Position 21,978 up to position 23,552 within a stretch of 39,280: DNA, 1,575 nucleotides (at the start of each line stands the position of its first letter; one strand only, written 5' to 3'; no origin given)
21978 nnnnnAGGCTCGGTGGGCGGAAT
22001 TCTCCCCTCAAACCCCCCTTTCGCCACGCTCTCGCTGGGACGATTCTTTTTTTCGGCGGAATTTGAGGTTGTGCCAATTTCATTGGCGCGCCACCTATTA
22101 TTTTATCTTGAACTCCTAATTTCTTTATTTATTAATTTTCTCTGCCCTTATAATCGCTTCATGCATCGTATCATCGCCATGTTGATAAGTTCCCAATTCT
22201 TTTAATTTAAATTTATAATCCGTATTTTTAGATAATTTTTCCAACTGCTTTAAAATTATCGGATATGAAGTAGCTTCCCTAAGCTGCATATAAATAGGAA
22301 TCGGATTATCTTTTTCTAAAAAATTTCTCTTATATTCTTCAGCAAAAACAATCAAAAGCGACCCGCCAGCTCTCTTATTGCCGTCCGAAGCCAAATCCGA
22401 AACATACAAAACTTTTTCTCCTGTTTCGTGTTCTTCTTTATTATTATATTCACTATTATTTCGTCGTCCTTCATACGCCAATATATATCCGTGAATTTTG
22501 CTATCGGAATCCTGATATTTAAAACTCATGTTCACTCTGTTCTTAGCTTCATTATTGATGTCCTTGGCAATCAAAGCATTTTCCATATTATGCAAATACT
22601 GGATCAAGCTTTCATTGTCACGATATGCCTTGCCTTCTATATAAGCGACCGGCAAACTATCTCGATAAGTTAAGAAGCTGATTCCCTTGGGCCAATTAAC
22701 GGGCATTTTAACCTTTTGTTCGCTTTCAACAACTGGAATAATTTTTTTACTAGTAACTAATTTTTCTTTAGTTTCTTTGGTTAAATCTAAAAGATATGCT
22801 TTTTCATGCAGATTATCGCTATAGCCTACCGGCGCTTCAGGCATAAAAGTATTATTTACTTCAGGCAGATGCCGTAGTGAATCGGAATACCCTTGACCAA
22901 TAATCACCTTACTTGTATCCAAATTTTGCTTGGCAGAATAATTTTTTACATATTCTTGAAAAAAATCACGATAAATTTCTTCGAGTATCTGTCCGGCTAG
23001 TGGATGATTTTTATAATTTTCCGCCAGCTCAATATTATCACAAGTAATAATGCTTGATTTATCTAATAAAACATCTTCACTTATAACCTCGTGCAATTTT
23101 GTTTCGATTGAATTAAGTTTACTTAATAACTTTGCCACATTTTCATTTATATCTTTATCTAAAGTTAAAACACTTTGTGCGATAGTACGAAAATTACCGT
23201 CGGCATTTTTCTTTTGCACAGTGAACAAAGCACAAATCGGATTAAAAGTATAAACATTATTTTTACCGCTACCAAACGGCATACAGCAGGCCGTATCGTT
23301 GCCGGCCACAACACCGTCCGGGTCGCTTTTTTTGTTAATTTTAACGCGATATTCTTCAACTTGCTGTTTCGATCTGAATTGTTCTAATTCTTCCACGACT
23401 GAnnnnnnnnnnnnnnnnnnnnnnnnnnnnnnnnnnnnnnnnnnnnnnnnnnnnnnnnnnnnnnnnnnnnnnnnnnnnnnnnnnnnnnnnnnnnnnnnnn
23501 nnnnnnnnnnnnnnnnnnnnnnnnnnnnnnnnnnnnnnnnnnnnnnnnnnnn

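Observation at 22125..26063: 1312-aa giant protein: about 14 tandem helical repeats plus unassigned Cys-motif and GNAT-like domains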

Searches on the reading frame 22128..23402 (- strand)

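Call 31: search_protein_families(library=ncbifam, proteins=[window:22128-23402:-], max_evalue=1)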
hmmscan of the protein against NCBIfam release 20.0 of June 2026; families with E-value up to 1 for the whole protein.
window:22128-23402:- (425 aa): 1 family
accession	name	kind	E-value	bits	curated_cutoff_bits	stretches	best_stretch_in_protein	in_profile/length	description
NF045984.1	StressProtLiaH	equivalog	0.12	12.1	380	1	264-319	125-179/225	stress responsive protein LiaH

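Call 61: search_protein_families(library=padloc, proteins=[window:22128-23402:-], max_evalue=1)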
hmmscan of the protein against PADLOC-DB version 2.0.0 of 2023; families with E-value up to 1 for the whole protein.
window:22128-23402:- (425 aa): 2 families
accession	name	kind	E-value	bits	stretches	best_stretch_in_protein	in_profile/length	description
PDLC02870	DpdF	-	0.014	11.9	1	29-53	23-47/534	DpdF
PDLC04512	PDC-M20B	-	0.022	11.9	1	246-327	47-122/302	-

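Call 62: search_protein_families(library=phrogs, proteins=[window:22128-23402:-], max_evalue=1)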
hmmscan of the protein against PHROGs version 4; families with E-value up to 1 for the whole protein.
window:22128-23402:- (425 aa): 2 families
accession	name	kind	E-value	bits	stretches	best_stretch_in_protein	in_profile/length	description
phrog_1613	-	tail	0.099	13.9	1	60-155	47-133/143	tail assembly chaperone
phrog_38212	-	unknown function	0.16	12.8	1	119-150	24-55/60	-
